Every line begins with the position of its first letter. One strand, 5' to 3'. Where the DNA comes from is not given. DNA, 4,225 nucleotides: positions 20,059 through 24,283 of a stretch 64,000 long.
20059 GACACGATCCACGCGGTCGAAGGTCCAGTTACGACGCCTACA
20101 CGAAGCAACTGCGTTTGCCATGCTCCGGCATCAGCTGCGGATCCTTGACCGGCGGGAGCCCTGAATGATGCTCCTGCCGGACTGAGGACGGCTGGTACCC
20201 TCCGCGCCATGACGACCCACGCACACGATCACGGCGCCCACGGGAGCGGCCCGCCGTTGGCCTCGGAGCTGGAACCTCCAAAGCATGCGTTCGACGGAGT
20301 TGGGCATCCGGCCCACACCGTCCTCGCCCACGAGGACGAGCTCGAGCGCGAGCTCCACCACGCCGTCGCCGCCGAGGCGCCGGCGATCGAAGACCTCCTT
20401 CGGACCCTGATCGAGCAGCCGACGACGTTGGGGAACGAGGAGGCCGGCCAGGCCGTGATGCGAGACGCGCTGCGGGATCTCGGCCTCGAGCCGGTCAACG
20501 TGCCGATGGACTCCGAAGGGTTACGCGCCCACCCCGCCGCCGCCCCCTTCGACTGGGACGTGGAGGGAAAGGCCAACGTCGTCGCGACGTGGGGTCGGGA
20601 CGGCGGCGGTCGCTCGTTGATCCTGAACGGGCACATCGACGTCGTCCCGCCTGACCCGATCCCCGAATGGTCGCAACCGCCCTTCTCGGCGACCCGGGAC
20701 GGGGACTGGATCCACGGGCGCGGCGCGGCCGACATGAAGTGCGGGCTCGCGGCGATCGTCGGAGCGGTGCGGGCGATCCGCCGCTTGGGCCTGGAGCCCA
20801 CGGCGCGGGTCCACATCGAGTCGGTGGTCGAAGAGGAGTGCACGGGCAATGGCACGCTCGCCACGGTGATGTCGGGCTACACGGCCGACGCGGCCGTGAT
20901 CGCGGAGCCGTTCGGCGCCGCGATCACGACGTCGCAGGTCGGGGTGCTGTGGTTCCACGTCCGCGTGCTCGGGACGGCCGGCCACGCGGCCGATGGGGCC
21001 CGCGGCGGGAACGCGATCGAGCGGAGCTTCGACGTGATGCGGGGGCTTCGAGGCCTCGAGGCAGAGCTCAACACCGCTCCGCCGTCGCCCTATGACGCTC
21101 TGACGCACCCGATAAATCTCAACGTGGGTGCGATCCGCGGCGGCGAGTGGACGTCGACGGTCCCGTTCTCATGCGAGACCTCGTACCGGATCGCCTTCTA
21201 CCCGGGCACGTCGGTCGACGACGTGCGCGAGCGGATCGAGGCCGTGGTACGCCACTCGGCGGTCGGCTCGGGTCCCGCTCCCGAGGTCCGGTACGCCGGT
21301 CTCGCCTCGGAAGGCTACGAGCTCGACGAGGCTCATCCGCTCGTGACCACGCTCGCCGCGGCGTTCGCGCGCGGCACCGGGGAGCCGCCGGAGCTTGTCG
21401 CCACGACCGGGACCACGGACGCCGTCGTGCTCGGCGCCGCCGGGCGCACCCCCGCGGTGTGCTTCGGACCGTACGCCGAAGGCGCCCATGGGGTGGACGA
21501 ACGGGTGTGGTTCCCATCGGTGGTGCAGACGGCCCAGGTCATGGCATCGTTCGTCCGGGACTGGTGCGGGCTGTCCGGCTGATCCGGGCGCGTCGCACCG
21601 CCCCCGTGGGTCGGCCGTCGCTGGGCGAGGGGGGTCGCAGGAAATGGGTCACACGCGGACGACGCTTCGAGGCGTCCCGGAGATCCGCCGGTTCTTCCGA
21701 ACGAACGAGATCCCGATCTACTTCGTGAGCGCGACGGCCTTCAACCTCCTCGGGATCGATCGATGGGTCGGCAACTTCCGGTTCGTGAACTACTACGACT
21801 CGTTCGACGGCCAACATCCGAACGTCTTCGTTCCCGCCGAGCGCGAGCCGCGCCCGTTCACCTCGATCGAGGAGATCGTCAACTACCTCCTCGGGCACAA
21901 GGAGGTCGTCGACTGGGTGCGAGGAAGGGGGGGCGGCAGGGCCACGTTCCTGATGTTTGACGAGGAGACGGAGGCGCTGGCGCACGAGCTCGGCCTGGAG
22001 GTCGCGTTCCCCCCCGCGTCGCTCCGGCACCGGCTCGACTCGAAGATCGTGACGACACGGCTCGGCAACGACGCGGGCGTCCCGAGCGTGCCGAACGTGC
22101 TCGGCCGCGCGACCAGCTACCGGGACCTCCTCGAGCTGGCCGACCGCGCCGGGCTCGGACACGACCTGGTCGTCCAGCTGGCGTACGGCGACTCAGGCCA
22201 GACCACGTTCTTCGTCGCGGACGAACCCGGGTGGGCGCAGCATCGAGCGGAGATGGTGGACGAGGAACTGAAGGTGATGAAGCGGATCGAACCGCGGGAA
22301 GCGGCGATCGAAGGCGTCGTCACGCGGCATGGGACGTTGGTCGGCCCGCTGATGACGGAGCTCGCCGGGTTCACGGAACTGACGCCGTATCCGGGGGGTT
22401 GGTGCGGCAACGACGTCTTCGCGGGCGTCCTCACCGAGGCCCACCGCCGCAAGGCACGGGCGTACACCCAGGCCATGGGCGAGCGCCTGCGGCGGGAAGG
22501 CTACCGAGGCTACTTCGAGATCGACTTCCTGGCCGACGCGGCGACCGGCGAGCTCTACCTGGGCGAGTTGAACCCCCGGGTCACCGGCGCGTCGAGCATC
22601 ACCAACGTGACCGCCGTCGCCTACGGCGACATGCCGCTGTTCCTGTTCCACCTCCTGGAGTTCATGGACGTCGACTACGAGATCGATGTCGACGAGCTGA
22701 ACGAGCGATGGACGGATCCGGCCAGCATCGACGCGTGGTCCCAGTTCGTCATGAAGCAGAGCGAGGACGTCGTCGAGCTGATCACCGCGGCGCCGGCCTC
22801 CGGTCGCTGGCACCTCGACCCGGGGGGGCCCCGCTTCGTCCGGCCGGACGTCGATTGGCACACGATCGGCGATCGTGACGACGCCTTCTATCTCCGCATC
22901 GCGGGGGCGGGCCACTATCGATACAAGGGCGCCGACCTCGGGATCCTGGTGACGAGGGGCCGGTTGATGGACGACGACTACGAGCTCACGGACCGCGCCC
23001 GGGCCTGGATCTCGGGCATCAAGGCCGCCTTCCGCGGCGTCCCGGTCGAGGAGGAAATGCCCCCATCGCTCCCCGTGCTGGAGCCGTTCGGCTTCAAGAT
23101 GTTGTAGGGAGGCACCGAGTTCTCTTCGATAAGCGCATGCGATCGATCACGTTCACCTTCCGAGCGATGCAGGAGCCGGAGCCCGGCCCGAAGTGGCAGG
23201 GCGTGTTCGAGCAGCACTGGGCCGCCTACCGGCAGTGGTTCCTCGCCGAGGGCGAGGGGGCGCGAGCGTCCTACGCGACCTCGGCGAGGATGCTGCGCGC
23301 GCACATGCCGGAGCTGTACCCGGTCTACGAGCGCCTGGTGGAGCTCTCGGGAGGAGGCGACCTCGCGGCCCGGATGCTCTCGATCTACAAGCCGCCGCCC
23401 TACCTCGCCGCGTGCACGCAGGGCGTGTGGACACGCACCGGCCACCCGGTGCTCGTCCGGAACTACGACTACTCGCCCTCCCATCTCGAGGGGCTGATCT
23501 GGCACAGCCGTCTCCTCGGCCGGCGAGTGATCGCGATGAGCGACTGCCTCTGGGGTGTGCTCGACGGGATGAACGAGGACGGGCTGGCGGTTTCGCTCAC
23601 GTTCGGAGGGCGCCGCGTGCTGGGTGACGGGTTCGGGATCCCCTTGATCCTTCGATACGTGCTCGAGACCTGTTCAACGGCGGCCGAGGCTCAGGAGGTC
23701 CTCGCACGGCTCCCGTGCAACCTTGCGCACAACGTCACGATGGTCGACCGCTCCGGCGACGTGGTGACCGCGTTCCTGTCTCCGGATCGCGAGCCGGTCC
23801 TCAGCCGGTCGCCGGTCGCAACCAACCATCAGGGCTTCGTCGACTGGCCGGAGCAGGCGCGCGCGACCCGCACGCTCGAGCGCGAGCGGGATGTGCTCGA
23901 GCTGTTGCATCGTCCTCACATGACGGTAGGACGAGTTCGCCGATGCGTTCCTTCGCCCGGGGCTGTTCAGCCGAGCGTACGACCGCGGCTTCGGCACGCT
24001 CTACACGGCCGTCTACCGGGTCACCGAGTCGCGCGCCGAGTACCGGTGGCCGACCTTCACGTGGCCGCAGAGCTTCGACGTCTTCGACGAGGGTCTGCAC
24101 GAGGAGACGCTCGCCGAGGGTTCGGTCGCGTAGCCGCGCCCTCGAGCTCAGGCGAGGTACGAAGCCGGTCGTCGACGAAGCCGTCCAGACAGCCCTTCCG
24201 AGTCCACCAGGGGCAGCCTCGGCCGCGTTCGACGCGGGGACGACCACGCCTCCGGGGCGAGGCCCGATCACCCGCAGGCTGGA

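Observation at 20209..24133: M20 amidohydrolase / pre-ATP-grasp + ATP-grasp (PGM1-like) ligase / C45 NTN-hydrolase cluster, a putative small-molecule or peptide tailoring operon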

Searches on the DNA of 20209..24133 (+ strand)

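Call 11: search_dna_similar(query=window:20209-24133:+, collection=plasmids, mode=near, max_rows=10)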
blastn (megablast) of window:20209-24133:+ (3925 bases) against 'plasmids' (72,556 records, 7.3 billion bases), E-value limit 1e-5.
No match.
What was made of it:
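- Tried and rejected: megablast of the operon against plasmids: no match (call 11).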

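Call 80: search_rna_families(sources=[L090, L091, L092, L093, L094, L095, L096], threshold=gathering)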
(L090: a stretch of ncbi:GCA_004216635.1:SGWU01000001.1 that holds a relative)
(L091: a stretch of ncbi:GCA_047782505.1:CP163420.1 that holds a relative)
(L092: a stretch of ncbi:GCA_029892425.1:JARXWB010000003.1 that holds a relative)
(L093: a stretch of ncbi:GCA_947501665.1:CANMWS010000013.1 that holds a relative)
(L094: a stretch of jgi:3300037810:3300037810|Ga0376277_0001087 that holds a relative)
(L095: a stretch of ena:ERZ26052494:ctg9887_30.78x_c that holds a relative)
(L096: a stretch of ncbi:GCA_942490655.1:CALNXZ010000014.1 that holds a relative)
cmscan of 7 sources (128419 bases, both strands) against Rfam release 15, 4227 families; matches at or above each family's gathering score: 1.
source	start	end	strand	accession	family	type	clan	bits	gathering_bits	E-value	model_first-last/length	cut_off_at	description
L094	15904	15976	-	RF00005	tRNA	Gene; tRNA;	CL00001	68.1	29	2.1e-12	1-71/71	no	tRNA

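Call 81: search_rna_families(sources=[L003, L004, L007, L010, L013, L016, L025, L045], threshold=gathering)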
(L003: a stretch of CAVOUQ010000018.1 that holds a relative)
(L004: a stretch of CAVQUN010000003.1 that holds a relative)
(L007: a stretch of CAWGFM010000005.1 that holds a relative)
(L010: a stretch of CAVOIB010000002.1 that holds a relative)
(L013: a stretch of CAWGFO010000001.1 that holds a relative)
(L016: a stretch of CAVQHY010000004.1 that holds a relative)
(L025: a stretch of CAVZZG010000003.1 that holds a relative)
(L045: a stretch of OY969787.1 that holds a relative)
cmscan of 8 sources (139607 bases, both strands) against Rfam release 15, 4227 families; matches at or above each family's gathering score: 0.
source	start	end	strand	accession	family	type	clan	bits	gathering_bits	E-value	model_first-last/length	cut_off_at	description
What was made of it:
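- No guanidine or other riboswitch lies upstream in 15 loci (calls 80, 81).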
